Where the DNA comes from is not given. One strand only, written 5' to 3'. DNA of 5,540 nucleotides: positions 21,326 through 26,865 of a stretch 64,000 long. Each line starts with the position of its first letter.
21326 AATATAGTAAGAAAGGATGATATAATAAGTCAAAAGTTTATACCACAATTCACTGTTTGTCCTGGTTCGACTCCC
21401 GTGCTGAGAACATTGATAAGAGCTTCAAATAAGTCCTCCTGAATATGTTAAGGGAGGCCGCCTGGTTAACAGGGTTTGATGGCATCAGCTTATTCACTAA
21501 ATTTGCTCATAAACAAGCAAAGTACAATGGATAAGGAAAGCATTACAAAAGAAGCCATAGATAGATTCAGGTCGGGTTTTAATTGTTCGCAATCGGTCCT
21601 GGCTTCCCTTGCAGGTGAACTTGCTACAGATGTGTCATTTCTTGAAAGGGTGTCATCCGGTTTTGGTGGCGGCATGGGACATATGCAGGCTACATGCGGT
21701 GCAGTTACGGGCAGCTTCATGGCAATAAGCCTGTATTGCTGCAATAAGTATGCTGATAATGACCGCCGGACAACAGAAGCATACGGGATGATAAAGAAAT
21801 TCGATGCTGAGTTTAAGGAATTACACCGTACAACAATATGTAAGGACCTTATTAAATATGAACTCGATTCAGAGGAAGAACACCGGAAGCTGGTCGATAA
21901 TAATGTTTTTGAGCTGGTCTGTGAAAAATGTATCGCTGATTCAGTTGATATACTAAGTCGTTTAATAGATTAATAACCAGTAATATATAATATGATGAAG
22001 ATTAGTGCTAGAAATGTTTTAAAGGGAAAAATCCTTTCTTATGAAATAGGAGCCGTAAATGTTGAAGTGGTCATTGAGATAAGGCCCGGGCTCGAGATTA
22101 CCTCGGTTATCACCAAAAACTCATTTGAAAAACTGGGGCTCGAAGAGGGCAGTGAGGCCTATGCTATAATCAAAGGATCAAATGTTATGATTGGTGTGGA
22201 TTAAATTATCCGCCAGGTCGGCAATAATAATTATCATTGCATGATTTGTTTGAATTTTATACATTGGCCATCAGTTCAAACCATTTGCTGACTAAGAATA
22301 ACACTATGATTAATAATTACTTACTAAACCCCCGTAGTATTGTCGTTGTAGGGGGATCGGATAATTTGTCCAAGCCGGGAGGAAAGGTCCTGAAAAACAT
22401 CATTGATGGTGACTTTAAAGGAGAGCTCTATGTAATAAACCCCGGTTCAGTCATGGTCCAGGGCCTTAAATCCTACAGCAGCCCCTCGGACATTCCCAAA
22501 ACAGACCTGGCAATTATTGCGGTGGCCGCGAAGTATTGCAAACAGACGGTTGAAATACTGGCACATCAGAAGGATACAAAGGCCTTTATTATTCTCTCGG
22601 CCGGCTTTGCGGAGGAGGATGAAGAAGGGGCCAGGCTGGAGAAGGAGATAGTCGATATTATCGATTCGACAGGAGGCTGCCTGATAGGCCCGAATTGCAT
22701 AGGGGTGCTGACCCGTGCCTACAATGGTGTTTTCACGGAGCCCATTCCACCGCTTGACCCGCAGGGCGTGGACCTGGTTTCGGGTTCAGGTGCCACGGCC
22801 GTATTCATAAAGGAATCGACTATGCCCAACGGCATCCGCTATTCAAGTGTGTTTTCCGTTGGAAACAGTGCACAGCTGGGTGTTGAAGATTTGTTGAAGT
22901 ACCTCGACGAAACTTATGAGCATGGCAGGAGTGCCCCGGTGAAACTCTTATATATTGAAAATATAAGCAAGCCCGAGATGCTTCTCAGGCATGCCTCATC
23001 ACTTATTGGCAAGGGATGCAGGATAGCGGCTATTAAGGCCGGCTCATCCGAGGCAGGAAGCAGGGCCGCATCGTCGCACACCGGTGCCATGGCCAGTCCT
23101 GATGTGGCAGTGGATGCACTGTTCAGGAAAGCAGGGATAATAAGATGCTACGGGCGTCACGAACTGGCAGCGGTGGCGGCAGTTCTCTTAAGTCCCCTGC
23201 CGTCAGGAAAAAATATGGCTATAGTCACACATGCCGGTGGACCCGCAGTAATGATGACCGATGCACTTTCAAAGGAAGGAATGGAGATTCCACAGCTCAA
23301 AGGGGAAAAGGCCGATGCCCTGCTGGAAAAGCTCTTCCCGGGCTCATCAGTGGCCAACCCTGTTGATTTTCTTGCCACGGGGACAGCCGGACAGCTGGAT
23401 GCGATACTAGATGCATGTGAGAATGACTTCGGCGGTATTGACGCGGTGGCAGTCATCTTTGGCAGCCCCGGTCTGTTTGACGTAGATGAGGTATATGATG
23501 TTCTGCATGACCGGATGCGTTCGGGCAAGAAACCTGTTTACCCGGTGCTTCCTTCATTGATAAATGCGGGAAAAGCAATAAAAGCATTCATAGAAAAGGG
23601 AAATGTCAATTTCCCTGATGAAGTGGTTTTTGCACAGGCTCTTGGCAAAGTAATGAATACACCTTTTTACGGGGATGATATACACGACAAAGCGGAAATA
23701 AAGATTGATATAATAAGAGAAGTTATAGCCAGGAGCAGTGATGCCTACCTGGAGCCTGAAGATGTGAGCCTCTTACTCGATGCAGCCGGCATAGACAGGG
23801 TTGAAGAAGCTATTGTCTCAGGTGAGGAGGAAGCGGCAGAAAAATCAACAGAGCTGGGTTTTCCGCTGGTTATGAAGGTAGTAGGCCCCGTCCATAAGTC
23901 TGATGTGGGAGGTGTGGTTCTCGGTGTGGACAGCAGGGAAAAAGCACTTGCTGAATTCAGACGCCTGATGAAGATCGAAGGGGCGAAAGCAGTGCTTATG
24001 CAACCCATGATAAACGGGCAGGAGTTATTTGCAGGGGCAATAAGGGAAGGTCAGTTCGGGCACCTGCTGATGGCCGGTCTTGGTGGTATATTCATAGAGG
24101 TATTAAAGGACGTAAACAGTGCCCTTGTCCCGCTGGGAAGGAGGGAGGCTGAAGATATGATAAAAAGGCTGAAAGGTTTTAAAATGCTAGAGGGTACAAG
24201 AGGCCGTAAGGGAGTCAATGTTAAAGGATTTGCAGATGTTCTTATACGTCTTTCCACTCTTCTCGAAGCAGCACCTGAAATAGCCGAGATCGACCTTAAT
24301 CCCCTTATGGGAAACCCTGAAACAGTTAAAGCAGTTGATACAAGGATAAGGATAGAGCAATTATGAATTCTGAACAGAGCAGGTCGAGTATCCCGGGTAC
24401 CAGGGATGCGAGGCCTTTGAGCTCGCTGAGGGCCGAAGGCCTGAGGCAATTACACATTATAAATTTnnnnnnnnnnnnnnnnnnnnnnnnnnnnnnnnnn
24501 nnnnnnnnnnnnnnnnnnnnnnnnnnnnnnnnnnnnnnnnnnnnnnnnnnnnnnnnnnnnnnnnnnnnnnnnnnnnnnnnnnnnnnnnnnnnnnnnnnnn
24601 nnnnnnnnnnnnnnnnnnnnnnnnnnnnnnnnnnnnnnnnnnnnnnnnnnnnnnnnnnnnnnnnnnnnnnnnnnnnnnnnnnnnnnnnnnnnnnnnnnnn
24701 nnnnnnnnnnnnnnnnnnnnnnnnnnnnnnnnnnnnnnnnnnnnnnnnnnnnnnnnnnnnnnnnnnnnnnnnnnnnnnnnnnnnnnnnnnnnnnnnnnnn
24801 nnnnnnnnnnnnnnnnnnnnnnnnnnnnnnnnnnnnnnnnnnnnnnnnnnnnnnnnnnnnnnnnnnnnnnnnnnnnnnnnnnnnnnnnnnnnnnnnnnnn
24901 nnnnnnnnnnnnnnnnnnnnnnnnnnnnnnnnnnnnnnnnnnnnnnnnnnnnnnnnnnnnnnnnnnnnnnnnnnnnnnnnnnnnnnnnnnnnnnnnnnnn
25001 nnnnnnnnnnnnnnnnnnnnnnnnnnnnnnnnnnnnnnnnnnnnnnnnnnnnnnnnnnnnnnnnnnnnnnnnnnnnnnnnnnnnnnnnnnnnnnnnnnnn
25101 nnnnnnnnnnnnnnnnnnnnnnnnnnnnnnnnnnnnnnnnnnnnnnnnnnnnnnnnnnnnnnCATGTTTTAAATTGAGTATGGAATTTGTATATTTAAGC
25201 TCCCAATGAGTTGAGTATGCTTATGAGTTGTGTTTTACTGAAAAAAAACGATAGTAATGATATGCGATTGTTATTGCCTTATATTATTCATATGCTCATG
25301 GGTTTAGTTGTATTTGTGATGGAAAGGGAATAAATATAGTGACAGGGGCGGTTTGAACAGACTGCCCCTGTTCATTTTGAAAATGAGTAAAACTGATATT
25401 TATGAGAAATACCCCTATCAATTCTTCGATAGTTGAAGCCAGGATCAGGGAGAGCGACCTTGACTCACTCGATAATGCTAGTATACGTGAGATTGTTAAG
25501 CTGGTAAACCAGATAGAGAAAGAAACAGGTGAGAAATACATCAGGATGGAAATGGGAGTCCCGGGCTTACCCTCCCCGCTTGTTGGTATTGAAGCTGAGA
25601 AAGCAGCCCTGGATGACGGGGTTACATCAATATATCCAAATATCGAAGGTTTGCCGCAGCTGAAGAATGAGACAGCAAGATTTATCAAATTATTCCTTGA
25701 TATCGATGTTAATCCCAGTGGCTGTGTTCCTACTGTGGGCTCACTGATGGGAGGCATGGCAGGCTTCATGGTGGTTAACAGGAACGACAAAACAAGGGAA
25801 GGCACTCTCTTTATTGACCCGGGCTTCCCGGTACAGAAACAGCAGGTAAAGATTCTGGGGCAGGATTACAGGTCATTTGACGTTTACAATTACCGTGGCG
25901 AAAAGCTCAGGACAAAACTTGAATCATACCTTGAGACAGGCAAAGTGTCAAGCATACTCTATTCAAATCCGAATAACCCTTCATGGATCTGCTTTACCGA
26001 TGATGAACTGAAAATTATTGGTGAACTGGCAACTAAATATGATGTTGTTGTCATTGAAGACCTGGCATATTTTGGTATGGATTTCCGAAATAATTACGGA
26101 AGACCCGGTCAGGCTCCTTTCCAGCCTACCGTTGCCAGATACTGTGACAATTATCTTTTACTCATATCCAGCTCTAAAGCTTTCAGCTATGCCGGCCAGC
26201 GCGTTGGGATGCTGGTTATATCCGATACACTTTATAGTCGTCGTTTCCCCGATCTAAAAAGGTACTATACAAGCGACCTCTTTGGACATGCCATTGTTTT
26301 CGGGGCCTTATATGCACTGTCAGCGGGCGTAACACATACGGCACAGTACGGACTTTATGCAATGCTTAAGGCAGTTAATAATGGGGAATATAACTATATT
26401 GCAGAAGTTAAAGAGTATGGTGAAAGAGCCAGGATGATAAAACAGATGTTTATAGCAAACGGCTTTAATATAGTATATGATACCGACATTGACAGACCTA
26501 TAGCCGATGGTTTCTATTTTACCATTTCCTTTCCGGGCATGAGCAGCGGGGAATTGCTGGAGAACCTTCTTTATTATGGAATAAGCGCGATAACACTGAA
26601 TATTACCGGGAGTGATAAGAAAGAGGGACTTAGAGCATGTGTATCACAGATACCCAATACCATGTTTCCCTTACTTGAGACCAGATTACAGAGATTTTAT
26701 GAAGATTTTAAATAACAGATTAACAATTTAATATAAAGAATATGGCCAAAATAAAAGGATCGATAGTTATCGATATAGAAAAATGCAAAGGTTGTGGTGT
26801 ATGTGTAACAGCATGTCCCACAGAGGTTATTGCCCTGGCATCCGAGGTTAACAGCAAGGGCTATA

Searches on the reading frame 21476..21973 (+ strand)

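Call 4: search_protein_families(library=pfam, proteins=[window:21476-21973:+])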
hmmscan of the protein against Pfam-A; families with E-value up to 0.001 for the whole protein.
window:21476-21973:+ (165 aa): 1 family
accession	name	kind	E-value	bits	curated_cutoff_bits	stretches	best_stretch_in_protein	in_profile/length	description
PF09719.15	C_GCAxxG_C_C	-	2.1e-27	96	27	1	35-162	1-117/118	Putative redox-active protein (C_GCAxxG_C_C)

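Call 6: search_protein_families(library=ncbifam, proteins=[window:21476-21973:+], max_evalue=0.01)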
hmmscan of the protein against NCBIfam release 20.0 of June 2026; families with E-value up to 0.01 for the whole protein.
window:21476-21973:+ (165 aa): 3 families
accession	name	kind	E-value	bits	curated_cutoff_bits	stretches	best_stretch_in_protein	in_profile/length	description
TIGR01909.1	C_GCAxxG_C_C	subfamily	2.6e-19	69.4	47.4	1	35-162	1-118/120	C-GCAxxG-C-C family (seleno)protein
NF045669.1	DVU1555_fam_CGA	exception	3e-13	49.7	103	1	32-136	11-118/140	DVU_1555 family C-GCAxxG-C-C protein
NF045501.1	HUGP_GUXX-star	exception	5.4e-10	39.2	325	1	21-155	8-146/236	HUGP/GUXX-star fusion selenoprotein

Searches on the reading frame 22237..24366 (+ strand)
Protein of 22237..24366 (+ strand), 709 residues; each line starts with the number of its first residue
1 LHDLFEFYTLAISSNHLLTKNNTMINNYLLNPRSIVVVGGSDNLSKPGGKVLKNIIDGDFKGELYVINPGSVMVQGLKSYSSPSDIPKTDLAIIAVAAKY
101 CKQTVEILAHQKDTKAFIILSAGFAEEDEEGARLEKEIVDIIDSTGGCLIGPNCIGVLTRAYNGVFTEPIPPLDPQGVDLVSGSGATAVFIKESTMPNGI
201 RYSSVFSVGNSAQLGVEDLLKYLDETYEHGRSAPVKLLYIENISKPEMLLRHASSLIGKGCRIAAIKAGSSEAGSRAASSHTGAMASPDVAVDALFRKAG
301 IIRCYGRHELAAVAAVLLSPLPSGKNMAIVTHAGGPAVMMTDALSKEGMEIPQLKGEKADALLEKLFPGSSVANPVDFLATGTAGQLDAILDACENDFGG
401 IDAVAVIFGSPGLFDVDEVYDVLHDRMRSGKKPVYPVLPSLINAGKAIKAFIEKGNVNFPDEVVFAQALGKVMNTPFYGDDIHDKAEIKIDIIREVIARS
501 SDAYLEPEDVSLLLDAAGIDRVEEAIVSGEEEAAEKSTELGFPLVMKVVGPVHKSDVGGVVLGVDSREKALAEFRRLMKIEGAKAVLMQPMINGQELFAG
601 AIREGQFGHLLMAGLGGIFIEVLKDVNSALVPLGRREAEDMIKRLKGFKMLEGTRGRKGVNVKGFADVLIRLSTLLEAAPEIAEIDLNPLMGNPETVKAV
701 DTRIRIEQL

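Call 4: search_protein_families(library=pfam, proteins=[window:22237-24366:+])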
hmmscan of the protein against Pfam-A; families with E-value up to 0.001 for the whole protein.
window:22237-24366:+ (709 aa): 3 families
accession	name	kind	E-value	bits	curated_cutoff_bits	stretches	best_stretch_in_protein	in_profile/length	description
PF13549.11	ATP-grasp_5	-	2.4e-53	181.2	27.6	1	500-706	5-221/221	ATP-grasp domain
PF13607.11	Succ_CoA_lig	-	2.8e-31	108.5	27.4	1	177-317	3-138/138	Succinyl-CoA ligase like flavodoxin domain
PF13380.12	CoA_binding_2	-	4.5e-15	56.5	22.8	1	33-158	1-114/116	CoA binding domain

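Call 6: search_protein_families(library=ncbifam, proteins=[window:22237-24366:+], max_evalue=0.01)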
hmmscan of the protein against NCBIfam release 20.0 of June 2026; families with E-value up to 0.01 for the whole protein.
window:22237-24366:+ (709 aa): 8 families
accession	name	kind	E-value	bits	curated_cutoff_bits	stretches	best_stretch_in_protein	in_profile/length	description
NF045494.1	AcCoALig_Archglob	equivalog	3.3e-110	369.4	1200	2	28-473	220-660/665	acetate--CoA ligase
NF045493.1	HydDutCoALig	equivalog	5.9e-100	335.8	1300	1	26-705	3-697/698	4-hydroxybutyrate--CoA ligase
TIGR02717.1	AcCoA-syn-alpha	equivalog_domain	3.9e-86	289.5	567.15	1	28-473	3-444/447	acetate--CoA ligase alpha subunit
NF045492.1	HydPropCoALig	equivalog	9.5e-79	265.5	1300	2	23-435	245-656/700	3-hydroxypropionate--CoA ligase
NF004230.0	PRK05678.1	equivalog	0.00043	19.6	336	1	89-215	66-185/291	succinate--CoA ligase subunit alpha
NF010623.0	PRK14016.1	subfamily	0.0028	15.8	877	1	513-596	221-299/871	cyanophycin synthetase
TIGR01019.1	sucCoAalpha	subfamily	0.0044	16.5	353.2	0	89-215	64-183/286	succinate--CoA ligase subunit alpha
TIGR02068.2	cya_phycin_syn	equivalog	0.0082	14.2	850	0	511-596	218-298/862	cyanophycin synthetase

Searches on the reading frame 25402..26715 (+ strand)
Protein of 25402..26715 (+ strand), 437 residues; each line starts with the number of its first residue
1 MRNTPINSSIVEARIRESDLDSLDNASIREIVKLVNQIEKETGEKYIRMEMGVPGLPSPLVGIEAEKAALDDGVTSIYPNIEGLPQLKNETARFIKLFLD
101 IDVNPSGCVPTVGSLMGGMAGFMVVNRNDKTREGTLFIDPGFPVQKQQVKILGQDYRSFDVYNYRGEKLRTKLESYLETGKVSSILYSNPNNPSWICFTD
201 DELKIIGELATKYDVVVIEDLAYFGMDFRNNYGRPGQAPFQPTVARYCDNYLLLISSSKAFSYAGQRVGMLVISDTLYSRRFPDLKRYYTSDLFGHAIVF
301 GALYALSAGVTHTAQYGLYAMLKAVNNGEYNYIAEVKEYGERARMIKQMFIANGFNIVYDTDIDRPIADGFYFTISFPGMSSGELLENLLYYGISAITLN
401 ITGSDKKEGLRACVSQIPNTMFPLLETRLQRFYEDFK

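Call 39: search_protein_families(library=pfam, proteins=[window:25402-26715:+], max_evalue=0.00001)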
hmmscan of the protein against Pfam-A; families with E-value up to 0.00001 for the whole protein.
window:25402-26715:+ (437 aa): 1 family
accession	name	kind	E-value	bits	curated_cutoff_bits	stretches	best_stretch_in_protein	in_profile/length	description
PF00155.27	Aminotran_1_2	-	5.6e-20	72.3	19.7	1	59-413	19-345/361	Aminotransferase class I and II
